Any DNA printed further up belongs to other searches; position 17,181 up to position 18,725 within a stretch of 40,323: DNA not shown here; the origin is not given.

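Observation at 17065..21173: Stand-alone carrier protein + fold-III PLP decarboxylase + adenylating ligase + GNAT cassette inside an actinobacterial polysaccharide locus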

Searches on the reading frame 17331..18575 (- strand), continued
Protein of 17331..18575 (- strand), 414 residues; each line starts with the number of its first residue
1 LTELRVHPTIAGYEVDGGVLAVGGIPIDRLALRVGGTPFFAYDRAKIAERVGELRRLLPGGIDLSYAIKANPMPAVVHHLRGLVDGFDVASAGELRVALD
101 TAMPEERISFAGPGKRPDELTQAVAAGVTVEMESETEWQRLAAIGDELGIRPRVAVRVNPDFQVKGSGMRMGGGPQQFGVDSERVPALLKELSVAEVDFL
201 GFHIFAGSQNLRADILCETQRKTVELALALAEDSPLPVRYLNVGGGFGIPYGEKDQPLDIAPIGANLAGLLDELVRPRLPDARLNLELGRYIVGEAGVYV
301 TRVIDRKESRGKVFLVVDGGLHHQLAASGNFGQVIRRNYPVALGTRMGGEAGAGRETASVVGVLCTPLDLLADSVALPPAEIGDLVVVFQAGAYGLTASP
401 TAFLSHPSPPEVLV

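Call 56: search_protein_families(library=ncbifam, proteins=[L025:41-361:+, L025:573-836:+, L025:950-2941:+, L025:2913-4100:+, L025:4380-5249:+, L025:5219-6118:+, L025:6139-6987:+, L025:7000-8250:+, L025:8376-9974:+, L025:9974-11218:+], max_evalue=0.00001)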
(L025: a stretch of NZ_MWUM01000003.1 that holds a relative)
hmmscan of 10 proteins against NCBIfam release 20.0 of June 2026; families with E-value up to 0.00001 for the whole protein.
L025:41-361:+ (106 aa): 2 families
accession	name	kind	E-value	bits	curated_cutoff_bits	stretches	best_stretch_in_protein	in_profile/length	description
NF011565.0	PRK14989.1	subfamily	5.2e-08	31.4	883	1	54-98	422-467/847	nitrite reductase large subunit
TIGR02374.1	nitri_red_nirB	equivalog_domain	7.2e-08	31.3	578.35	1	8-100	365-464/794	nitrite reductase large subunit NirB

L025:573-836:+ (87 aa): 1 family
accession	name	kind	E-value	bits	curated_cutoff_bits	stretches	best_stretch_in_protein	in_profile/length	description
NF005798.0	PRK07639.1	equivalog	2.2e-07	31.2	100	1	10-84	9-81/91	petrobactin biosynthesis protein AsbD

L025:950-2941:+ (663 aa): 9 families
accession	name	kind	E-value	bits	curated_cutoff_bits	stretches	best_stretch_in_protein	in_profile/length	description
NF006667.0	PRK09212.1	subfamily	4.5e-48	163.8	321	1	338-660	5-320/327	pyruvate dehydrogenase complex E1 component subunit beta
TIGR03182.1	PDH_E1_alph_y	equivalog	3e-47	161.1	393.85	1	26-286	8-274/315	pyruvate dehydrogenase (acetyl-transferring) E1 component subunit alpha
NF008854.0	PRK11892.1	equivalog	1.2e-46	159.3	454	1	313-659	118-458/464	pyruvate dehydrogenase complex E1 component subunit beta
TIGR03181.1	PDH_E1_alph_x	equivalog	1.3e-26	93.4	411.35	1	25-286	29-287/341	pyruvate dehydrogenase (acetyl-transferring) E1 component subunit alpha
NF004559.0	PRK05899.2-5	equivalog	5e-17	61.4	488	1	133-427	133-402/627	transketolase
NF003933.0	PRK05444.2-2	equivalog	4.9e-15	55.1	395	1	379-634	330-574/606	1-deoxy-D-xylulose-5-phosphate synthase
TIGR00204.1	dxs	equivalog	6.6e-13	48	465.95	0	103-188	90-173/616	1-deoxy-D-xylulose-5-phosphate synthase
NF008968.0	PRK12315.1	subfamily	9.4e-10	37.4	510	0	132-189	120-177/582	1-deoxy-D-xylulose-5-phosphate synthase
NF004556.0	PRK05899.2-2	equivalog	8e-06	24.4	575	0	537-635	516-609/639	transketolase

L025:2913-4100:+ (395 aa): 9 families
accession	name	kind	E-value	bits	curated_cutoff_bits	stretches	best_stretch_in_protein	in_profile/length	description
NF008814.0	PRK11854.1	equivalog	2.3e-17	62.6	722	1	19-121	103-202/637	pyruvate dehydrogenase complex dihydrolipoyllysine-residue acetyltransferase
TIGR01349.1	PDHac_trf_mito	equivalog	2.2e-16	60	445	1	37-172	15-149/437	pyruvate dehydrogenase complex dihydrolipoamide acetyltransferase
TIGR01348.1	PDHac_trf_long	equivalog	2.2e-16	59.5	552.1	1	23-125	157-256/587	dihydrolipoyllysine-residue acetyltransferase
TIGR02927.1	SucB_Actino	equivalog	9e-14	51.2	423.45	1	224-353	389-520/579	2-oxoglutarate dehydrogenase, E2 component, dihydrolipoamide succinyltransferase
NF004309.0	PRK05704.1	equivalog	9.8e-14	51.5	449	1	21-157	2-154/408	2-oxoglutarate dehydrogenase complex dihydrolipoyllysine-residue succinyltransferase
TIGR01347.1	sucB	equivalog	1.2e-13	51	378.65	1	34-115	13-94/404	dihydrolipoyllysine-residue succinyltransferase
NF011457.0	PRK14875.1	equivalog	1.1e-09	37.8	307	1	20-112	2-82/372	acetoin dehydrogenase dihydrolipoyllysine-residue acetyltransferase subunit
NF011416.0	PRK14843.1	equivalog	8.4e-07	28.2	429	1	258-372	200-326/347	dihydrolipoamide acetyltransferase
NF008854.0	PRK11892.1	equivalog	2.3e-06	26.6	454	1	20-123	1-105/464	pyruvate dehydrogenase complex E1 component subunit beta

L025:4380-5249:+ (289 aa): 1 family
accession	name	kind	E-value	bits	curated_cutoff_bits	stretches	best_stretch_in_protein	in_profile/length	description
TIGR03101.1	hydr2_PEP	hypoth_equivalog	1.3e-74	251.1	202.75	1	19-282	2-265/266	hydrolase 2, exosortase A system-associated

L025:5219-6118:+ (299 aa): 4 families
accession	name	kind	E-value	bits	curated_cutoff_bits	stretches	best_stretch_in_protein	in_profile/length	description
TIGR03100.1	hydr1_PEP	hypoth_equivalog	1.3e-92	310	168.45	1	12-297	2-273/274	hydrolase 1, exosortase A system-associated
NF047920.1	lactonase_UilS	equivalog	2.5e-07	30.7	400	1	60-141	43-127/285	UilS family quorum-quenching N-acyl-homoserine lactonase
TIGR03101.1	hydr2_PEP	hypoth_equivalog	3.5e-07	30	202.75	1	23-146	11-134/266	hydrolase 2, exosortase A system-associated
NF058544.1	IVPilMotSglTMyx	equivalog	4.1e-07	30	300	0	65-145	59-138/210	type IV pili motility protein SglT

L025:6139-6987:+ (282 aa): 0 families

L025:7000-8250:+ (416 aa): 0 families

L025:8376-9974:+ (532 aa): 104 families (the best 25 are shown)
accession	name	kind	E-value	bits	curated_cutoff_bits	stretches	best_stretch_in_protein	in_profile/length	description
TIGR03098.1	ligase_PEP_1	hypoth_equivalog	1.4e-237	789.3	592.35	1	5-523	1-516/517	acyl-CoA ligase (AMP-forming), exosortase A system-associated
NF004837.0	PRK06187.1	subfamily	4.5e-86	289.2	476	1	4-529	8-526/531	long-chain-fatty-acid--CoA ligase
NF006182.0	PRK08316.1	subfamily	5.2e-84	282.6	663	1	4-528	11-520/523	fatty acyl-CoA synthetase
TIGR01733.1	AA-adenyl-dom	subfamily_domain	5.2e-80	269.2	317.4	1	31-454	1-408/409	amino acid adenylation domain-containing protein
NF005702.0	PRK07514.1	subfamily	1.8e-66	224.6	558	1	6-527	5-502/506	malonyl-CoA synthase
NF006181.0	PRK08314.1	subfamily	3.9e-64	216.9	705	1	3-524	23-553/563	long-chain-fatty-acid--CoA ligase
NF005801.1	PRK07656.1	equivalog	1.1e-60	205.8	657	1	8-521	5-499/500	FadD3 family acyl-CoA ligase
NF009233.0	PRK12583.1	subfamily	8e-59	199.5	832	1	7-519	21-544/558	fatty acid CoA ligase family protein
NF004808.0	PRK06155.1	equivalog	1.1e-58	198.9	722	1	5-524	22-521/542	ATP-dependent acyl-CoA ligase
NF052269.1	Staph_lig_FadD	equivalog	1.6e-57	195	650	1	26-523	24-491/499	long-chain-fatty-acid--CoA ligase FadD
NF009071.0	PRK12406.1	subfamily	1.8e-56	191.6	701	1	29-525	12-502/510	acyl-CoA synthetase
NF004114.0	PRK05605.1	equivalog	2.2e-56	191.4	766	2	135-527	185-571/575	long-chain-fatty-acid--CoA ligase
NF004511.1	PRK05852.1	equivalog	3.4e-54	184.4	650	1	6-525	1-504/505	FadD7 family fatty acid--CoA ligase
NF004282.0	PRK05691.1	subfamily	4e-54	182.4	4090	2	242-523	1353-1624/4334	non-ribosomal peptide synthase/polyketide synthase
NF038078.1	NRPS_MxcG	equivalog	4.6e-54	183.2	2300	1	8-528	460-963/1442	myxochelin non-ribosomal peptide synthetase MxcG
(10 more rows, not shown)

L025:9974-11218:+ (414 aa): 7 families
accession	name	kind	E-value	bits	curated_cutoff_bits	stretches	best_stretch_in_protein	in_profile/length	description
TIGR03099.1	dCO2ase_PEP1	hypoth_equivalog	3.4e-188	625.7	478.45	1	17-414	1-398/398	pyridoxal-dependent decarboxylase, exosortase A system-associated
TIGR01048.1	lysA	equivalog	1.2e-74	251.3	297.9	1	19-414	4-395/417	diaminopimelate decarboxylase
NF006515.0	PRK08961.1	equivalog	1.6e-42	145.5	802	1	39-400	501-846/861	bifunctional aspartate kinase/diaminopimelate decarboxylase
NF052544.1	OrLyDeCDokD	equivalog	2.4e-24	85.8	700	1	16-408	18-431/461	ornithine/lysine decarboxylase DokD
NF041039.1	FslC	exception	1.9e-12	46.8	500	1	70-401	60-392/418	rhizoferrin biosystnesis N-citrylornithine decarboxylase FslC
NF003763.0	PRK05354.1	equivalog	1.1e-07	30.8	369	1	70-313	102-363/636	biosynthetic arginine decarboxylase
TIGR01273.1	speA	equivalog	2.5e-06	26.3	624.1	1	70-312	95-354/624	arginine decarboxylase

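Call 82: find_encoding_contigs(protein=P0002, flank=10000, max_places=1)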
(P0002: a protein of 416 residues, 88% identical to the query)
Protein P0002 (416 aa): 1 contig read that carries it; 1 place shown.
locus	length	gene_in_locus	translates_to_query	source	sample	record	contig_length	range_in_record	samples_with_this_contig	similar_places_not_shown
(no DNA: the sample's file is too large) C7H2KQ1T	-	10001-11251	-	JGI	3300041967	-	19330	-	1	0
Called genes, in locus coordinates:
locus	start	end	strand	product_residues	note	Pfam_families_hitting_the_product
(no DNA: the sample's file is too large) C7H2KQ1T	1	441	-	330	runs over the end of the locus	?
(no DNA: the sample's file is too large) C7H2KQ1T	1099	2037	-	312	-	PF01501:Glyco_transf_8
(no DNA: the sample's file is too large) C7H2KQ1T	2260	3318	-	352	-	-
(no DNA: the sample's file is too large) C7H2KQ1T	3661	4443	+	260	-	PF00072:Response_reg, PF00486:Trans_reg_C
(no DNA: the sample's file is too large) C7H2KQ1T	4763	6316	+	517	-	PF13727:CoA_binding_3, PF02397:Bac_transf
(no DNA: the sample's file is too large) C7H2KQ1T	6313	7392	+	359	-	PF00535:Glycos_transf_2, PF13641:Glyco_tranf_2_3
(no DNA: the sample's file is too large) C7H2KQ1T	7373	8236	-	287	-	-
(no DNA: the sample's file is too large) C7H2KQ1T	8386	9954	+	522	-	PF00501:AMP-binding, PF13193:AMP-binding_C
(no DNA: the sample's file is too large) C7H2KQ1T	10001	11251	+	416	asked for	PF00278:Orn_DAP_Arg_deC, PF02784:Orn_Arg_deC_N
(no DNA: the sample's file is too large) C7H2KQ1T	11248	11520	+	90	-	PF00550:PP-binding (weak)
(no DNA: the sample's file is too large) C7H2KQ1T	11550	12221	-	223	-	PF01522:Polysacc_deac_1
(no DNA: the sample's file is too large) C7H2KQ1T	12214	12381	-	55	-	-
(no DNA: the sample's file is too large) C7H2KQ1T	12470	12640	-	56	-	-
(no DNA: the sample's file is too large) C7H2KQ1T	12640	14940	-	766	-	PF04932:Wzy_C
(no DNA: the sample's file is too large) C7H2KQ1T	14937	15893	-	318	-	-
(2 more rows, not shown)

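Call 83: find_encoding_contigs(protein=P0008, flank=10000, max_places=1)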
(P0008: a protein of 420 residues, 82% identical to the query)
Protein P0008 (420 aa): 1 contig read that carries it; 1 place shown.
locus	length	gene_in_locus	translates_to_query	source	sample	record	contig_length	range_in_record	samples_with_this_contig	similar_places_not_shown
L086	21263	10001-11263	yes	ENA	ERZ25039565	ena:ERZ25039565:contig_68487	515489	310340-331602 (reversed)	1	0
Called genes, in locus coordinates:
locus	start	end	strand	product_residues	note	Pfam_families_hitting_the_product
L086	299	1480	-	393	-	PF03721:UDPG_MGDP_dh_N, PF00984:UDPG_MGDP_dh, PF03720:UDPG_MGDP_dh_C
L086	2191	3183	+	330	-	PF00535:Glycos_transf_2, PF13641:Glyco_tranf_2_3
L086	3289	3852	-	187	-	PF13229:Beta_helix (weak)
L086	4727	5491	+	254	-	PF00072:Response_reg, PF00486:Trans_reg_C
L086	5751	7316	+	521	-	PF13727:CoA_binding_3, PF02397:Bac_transf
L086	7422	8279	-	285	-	-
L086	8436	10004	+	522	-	PF00501:AMP-binding, PF13193:AMP-binding_C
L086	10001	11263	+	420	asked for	PF00278:Orn_DAP_Arg_deC, PF01168:Ala_racemase_N (weak), PF02784:Orn_Arg_deC_N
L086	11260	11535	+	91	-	PF00550:PP-binding (faint)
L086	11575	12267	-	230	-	PF01522:Polysacc_deac_1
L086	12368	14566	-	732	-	-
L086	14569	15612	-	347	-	-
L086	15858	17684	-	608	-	PF13204:Apiosidase, PF12904:Collagen_bind_2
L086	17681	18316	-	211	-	-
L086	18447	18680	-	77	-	PF00535:Glycos_transf_2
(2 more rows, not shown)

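Call 89: search_solved_structures(query=L083:11700-13622:+, max_evalue=1e-40, show_alignments=2)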
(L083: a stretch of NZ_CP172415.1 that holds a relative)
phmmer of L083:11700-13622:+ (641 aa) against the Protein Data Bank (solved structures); distinct sequences matched with E-value up to 1e-40: 12.
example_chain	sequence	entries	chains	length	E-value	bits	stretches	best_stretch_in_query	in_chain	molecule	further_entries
3wvn_A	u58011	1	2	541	2.5e-113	382.9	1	135-630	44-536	Non-ribosomal peptide synthetase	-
3wv4_A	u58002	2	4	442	1.1e-85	291.6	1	135-536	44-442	Non-ribosomal peptide synthetase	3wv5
6mfz_A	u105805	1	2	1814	2.9e-62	214.2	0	138-627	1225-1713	Linear gramicidin synthase subunit A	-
9be3_A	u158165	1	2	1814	2.9e-62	214.2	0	138-627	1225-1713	Linear gramicidin synthase subunit A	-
9be4_A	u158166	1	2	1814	2.9e-62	214.2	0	138-627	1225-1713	Linear gramicidin synthase subunit A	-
9meh_A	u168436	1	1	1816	2.9e-62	214.2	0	138-627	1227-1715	Linear gramicidin synthase subunit A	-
6mfy_A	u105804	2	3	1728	3.2e-62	214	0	138-627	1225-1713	Linear gramicidin synthase subunit A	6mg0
8xjz_C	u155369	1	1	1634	1.1e-49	172.7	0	141-627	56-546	Peptide synthetase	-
4fuq_A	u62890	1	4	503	1.9e-46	161.9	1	149-624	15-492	Malonyl CoA synthetase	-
4gxq_A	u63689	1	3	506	9e-46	159.7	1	149-624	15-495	Malonyl CoA synthetase, Benzoate-CoA ligase Chimeric protein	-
4fut_A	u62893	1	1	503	1.5e-45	159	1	149-624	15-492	Malonyl CoA synthetase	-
4gxr_A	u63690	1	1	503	4.2e-45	157.5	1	149-624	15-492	Malonyl CoA synthetase, Benzoate-CoA ligase Chimeric protein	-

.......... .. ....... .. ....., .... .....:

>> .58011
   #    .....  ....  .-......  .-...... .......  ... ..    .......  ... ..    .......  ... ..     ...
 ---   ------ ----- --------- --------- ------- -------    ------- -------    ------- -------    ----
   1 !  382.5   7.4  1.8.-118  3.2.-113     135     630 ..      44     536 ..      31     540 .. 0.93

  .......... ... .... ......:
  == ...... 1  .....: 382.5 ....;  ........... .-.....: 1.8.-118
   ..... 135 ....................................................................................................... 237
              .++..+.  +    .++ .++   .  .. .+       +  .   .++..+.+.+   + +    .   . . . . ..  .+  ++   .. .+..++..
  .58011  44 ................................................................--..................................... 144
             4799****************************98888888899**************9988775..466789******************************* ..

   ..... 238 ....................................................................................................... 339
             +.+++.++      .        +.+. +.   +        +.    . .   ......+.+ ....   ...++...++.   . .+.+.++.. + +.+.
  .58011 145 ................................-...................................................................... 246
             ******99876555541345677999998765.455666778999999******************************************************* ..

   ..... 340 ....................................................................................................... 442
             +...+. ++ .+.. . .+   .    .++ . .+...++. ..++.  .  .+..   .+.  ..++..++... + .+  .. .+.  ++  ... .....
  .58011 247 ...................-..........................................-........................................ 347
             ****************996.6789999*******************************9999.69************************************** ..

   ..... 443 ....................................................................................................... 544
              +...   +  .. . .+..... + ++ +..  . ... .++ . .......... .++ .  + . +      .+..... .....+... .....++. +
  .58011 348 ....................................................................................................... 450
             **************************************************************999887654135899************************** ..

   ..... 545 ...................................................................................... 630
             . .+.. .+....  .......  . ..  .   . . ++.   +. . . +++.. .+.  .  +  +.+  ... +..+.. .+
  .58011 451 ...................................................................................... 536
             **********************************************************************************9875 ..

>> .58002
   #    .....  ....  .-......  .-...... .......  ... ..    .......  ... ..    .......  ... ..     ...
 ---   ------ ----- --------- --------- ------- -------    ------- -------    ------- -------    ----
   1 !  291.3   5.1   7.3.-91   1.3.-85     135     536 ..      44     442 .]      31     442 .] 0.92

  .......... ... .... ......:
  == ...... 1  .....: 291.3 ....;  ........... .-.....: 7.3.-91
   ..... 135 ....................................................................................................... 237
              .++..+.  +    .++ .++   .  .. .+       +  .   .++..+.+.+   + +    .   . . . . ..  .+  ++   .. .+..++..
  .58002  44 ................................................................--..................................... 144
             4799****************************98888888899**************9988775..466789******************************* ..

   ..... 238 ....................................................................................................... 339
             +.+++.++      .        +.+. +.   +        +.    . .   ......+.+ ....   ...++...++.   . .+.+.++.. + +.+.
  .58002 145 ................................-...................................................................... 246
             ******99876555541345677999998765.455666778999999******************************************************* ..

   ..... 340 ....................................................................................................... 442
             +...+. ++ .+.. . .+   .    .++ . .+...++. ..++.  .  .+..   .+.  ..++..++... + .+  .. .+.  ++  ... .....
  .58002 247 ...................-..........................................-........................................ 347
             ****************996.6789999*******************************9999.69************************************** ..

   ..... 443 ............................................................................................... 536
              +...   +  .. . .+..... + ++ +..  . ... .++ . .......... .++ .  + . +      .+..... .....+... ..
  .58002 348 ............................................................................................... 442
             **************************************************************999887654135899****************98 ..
